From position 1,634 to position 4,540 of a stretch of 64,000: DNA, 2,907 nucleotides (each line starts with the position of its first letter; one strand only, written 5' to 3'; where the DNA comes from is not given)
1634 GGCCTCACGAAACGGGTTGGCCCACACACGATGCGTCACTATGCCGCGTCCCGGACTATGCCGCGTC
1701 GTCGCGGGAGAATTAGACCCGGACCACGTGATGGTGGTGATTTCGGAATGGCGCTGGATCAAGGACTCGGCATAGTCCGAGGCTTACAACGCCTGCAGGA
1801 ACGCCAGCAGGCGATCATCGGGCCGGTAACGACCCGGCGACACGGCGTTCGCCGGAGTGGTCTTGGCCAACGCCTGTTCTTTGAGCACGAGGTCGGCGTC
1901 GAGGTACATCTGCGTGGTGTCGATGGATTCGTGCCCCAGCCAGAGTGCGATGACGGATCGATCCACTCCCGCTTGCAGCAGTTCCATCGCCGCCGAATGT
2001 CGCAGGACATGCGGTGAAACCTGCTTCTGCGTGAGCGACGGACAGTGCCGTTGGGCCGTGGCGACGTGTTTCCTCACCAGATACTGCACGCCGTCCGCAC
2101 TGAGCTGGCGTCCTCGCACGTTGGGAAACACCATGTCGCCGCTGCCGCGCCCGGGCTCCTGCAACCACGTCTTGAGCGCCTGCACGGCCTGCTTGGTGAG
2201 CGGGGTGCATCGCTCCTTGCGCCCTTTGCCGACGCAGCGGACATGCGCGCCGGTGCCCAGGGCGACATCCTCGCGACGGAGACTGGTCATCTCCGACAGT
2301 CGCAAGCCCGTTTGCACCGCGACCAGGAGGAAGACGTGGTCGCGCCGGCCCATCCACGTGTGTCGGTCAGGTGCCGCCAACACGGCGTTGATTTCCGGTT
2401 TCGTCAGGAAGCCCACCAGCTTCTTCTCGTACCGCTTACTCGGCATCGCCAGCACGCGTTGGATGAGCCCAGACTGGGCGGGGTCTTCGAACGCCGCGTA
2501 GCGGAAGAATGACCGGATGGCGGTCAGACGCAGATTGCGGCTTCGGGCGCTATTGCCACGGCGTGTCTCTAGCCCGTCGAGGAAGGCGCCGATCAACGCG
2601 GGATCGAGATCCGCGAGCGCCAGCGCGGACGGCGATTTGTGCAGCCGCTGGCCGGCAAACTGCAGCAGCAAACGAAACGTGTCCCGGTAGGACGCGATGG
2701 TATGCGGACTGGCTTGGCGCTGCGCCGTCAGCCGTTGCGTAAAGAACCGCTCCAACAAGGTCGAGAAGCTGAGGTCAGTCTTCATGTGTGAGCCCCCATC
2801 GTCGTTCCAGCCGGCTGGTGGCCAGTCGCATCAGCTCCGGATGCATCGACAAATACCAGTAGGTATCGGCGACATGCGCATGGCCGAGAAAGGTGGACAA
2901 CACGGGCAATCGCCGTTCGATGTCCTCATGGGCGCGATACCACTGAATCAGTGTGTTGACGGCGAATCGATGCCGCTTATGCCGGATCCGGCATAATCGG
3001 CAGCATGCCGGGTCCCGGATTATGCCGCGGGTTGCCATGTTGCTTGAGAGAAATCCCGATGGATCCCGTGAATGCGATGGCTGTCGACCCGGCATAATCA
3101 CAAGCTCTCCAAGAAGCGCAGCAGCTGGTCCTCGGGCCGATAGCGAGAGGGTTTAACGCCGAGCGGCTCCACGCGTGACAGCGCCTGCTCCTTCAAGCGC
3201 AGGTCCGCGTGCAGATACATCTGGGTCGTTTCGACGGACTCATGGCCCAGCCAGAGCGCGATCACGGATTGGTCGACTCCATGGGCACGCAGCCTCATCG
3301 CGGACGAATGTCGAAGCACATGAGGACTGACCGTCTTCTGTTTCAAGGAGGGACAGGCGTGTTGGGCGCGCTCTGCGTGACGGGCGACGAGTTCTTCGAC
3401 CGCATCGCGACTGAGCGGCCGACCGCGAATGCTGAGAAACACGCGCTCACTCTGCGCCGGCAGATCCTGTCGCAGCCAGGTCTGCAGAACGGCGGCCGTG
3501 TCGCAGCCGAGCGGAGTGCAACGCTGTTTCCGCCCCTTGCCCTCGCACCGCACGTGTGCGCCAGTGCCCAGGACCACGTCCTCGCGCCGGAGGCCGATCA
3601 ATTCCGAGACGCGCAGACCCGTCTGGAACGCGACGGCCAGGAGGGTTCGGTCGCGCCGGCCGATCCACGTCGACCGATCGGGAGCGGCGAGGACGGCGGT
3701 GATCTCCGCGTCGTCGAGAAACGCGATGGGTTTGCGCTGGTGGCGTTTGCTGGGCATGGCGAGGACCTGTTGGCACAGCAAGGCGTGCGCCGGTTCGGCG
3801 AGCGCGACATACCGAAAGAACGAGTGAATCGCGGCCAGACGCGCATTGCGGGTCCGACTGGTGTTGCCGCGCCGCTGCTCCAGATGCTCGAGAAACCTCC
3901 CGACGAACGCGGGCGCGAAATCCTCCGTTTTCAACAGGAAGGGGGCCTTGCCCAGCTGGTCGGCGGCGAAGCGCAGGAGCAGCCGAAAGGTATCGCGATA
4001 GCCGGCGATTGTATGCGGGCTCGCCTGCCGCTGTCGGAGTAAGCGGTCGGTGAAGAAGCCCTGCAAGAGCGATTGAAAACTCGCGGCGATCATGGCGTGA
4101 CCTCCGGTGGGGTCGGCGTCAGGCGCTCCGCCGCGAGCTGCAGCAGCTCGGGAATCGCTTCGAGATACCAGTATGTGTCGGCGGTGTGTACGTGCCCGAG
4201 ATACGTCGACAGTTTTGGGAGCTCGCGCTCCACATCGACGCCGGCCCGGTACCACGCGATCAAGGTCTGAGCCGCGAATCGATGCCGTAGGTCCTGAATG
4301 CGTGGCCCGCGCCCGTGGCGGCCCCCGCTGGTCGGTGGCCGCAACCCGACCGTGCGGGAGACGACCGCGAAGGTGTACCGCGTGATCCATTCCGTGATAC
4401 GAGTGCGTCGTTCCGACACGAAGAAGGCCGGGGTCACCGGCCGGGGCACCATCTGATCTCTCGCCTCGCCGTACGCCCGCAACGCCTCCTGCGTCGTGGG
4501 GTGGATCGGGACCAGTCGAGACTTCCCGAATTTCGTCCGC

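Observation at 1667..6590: A complete RIT element sits inside a second RIT element that has itself disrupted the integron integrase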

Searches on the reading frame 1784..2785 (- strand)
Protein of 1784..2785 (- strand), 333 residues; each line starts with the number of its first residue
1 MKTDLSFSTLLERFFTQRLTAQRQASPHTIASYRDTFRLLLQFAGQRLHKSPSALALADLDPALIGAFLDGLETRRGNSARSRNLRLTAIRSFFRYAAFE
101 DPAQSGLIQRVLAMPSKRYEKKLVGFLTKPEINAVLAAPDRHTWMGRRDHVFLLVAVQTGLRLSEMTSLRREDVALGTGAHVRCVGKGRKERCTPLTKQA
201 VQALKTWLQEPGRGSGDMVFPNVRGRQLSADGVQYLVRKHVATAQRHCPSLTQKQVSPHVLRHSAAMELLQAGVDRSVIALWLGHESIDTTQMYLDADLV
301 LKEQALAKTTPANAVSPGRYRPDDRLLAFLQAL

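Call 4: search_protein_families(library=pfam, proteins=[window:1784-2785:-], max_evalue=0.01)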
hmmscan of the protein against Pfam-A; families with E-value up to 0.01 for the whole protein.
window:1784-2785:- (333 aa): 4 families
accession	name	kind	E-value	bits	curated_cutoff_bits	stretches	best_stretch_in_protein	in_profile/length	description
PF00589.27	Phage_integrase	-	7.3e-34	117.5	27.1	1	126-297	2-168/172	Phage integrase family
PF02899.23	Phage_int_SAM_1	-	1e-10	42.2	22.3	1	15-98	4-80/83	Phage integrase, N-terminal SAM-like domain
PF13102.12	Phage_int_SAM_5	-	5.7e-05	23.9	22.3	1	14-98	5-83/98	Phage integrase SAM-like domain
PF13495.12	Phage_int_SAM_4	-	0.00035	21.4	27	1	11-97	2-78/85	Phage integrase, N-terminal SAM-like domain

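Call 11: find_encoding_contigs(protein=window:1784-2785:-, flank=10000, max_places=10)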
Protein window:1784-2785:- (333 aa): 6 contigs read that carry it; 5 places shown.
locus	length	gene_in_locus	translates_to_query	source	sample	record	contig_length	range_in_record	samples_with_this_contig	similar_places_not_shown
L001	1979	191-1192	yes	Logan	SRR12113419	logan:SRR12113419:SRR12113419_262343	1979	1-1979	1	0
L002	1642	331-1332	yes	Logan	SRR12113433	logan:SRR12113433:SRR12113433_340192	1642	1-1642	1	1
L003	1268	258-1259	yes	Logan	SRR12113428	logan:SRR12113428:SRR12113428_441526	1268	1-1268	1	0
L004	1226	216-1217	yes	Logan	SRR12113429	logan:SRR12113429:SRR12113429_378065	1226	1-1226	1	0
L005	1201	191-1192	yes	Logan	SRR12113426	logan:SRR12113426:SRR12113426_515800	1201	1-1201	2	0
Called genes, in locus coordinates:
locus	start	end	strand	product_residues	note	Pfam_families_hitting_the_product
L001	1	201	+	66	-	?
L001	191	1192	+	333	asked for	PF02899:Phage_int_SAM_1, PF00589:Phage_integrase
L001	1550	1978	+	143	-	?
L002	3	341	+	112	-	?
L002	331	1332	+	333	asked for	PF02899:Phage_int_SAM_1, PF00589:Phage_integrase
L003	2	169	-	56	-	?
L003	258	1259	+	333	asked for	PF02899:Phage_int_SAM_1, PF00589:Phage_integrase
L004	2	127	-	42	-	?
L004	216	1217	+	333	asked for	PF02899:Phage_int_SAM_1, PF00589:Phage_integrase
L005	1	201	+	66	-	?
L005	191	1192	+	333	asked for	PF02899:Phage_int_SAM_1, PF00589:Phage_integrase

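Call 41: search_protein_families(library=ncbifam, proteins=[window:1784-2785:-], max_evalue=0.001)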
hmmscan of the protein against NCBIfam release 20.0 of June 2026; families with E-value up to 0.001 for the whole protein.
window:1784-2785:- (333 aa): 11 families
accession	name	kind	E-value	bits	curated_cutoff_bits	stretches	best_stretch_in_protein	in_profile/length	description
TIGR02224.1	recomb_XerC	equivalog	3.9e-54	184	335.15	1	15-308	3-288/295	tyrosine recombinase XerC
TIGR02225.1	recomb_XerD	equivalog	1.9e-46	158.7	329.6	1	15-295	3-272/290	site-specific tyrosine recombinase XerD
NF001399.0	PRK00283.1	subfamily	3.3e-46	157.9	279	1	15-295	12-281/300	tyrosine recombinase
NF040815.2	recomb_XerA_Arch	equivalog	3.6e-41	141.5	220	1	15-299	3-256/263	site-specific tyrosine recombinase/integron integrase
NF002331.0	PRK01287.1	subfamily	2.8e-28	98.9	371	1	6-315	25-330/365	site-specific tyrosine recombinase XerC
TIGR02249.1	integrase_gron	subfamily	5.5e-20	71.9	265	2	23-209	12-178/315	integron integrase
NF007370.0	PRK09870.1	subfamily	1.3e-15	57.5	221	1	120-295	6-177/200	tyrosine-type DNA invertase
NF003462.0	PRK05084.1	equivalog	3.3e-15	55.7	267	1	147-309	195-356/360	tyrosine recombinase XerS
NF007371.0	PRK09871.1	subfamily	4.3e-15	55.8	222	1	126-295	6-172/198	tyrosine-type DNA invertase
NF011946.0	PRK15417.1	equivalog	2.2e-09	37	435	1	253-316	271-331/337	integron integrase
NF040693.1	recomb_GmtY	equivalog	0.0001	21.7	340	0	256-296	391-431/441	gamma-mobile-trio recombinase GmtY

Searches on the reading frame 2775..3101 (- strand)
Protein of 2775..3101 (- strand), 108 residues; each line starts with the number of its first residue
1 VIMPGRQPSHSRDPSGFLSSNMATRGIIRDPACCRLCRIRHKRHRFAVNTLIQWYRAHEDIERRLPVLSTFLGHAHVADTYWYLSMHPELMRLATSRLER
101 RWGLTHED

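Call 4: search_protein_families(library=pfam, proteins=[window:2775-3101:-], max_evalue=0.01)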
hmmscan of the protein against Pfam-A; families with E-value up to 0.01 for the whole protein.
window:2775-3101:- (108 aa): 0 families

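Call 65: find_encoding_contigs(protein=window:2775-3101:-, flank=5000, max_places=6)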
Protein window:2775-3101:- (108 aa): no gene with exactly this product is on record in the collection.

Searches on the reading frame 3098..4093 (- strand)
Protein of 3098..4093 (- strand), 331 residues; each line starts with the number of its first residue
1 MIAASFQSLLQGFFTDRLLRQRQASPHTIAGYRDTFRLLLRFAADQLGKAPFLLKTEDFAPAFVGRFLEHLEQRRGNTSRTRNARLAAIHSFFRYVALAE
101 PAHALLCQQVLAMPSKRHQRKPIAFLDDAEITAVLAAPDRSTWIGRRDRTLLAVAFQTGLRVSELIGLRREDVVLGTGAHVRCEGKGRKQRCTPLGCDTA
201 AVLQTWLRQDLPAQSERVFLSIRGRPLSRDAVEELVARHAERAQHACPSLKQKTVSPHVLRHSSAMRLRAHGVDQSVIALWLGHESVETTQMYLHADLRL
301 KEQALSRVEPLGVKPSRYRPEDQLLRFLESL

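Call 10: find_encoding_contigs(protein=window:3098-4093:-, flank=10000, max_places=10)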
Protein window:3098-4093:- (331 aa): no gene with exactly this product is on record in the collection.

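Call 41: search_protein_families(library=ncbifam, proteins=[window:3098-4093:-], max_evalue=0.001)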
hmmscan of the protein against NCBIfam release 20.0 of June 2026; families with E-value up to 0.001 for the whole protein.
window:3098-4093:- (331 aa): 11 families
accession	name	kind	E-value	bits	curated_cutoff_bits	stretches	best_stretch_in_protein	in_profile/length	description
TIGR02224.1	recomb_XerC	equivalog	6.7e-50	170.1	335.15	1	14-304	3-285/295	tyrosine recombinase XerC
TIGR02225.1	recomb_XerD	equivalog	2.4e-47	161.7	329.6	1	14-297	3-275/290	site-specific tyrosine recombinase XerD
NF001399.0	PRK00283.1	subfamily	2.5e-45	155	279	1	14-300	12-288/300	tyrosine recombinase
NF040815.2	recomb_XerA_Arch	equivalog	3e-41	141.8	220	1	19-299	7-257/263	site-specific tyrosine recombinase/integron integrase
NF002331.0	PRK01287.1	subfamily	1.2e-33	116.7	371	1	18-299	36-315/365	site-specific tyrosine recombinase XerC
NF003462.0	PRK05084.1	equivalog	3.4e-19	68.8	267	1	146-308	195-356/360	tyrosine recombinase XerS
TIGR02249.1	integrase_gron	subfamily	5.9e-19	68.6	265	2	235-299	241-303/315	integron integrase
NF007370.0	PRK09870.1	subfamily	2.8e-17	63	221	1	120-294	7-177/200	tyrosine-type DNA invertase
NF007371.0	PRK09871.1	subfamily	1.5e-13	50.7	222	1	125-294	6-172/198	tyrosine-type DNA invertase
NF011946.0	PRK15417.1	equivalog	2.3e-09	36.9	435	1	64-247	61-227/337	integron integrase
NF040693.1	recomb_GmtY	equivalog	4.9e-06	26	340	1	225-297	363-433/441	gamma-mobile-trio recombinase GmtY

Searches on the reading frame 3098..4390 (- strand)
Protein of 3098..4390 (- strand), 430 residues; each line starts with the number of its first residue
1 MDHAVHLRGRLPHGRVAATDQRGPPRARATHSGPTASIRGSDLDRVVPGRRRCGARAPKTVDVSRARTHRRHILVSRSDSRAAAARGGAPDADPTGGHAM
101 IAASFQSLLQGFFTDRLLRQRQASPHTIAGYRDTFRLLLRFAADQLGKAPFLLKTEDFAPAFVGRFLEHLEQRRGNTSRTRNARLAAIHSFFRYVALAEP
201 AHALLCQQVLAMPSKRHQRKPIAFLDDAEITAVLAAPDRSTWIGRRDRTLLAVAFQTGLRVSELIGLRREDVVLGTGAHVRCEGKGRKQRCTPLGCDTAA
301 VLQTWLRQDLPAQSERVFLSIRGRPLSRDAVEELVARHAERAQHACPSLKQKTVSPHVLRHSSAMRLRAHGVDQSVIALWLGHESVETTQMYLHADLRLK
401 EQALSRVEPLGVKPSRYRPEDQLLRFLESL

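Call 4: search_protein_families(library=pfam, proteins=[window:3098-4390:-], max_evalue=0.01)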
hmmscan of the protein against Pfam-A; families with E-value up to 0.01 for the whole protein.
window:3098-4390:- (430 aa): 3 families
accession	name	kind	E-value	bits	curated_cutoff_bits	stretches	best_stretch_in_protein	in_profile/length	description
PF00589.27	Phage_integrase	-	2.5e-31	109.2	27.1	1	224-396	2-169/172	Phage integrase family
PF02899.23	Phage_int_SAM_1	-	1.3e-08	35.5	22.3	1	113-195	4-79/83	Phage integrase, N-terminal SAM-like domain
PF13495.12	Phage_int_SAM_4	-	0.00069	20.4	27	1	118-195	9-78/85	Phage integrase, N-terminal SAM-like domain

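Call 14: find_encoding_contigs(protein=window:3098-4390:-, flank=10000, max_places=10)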
Protein window:3098-4390:- (430 aa): no gene with exactly this product is on record in the collection.
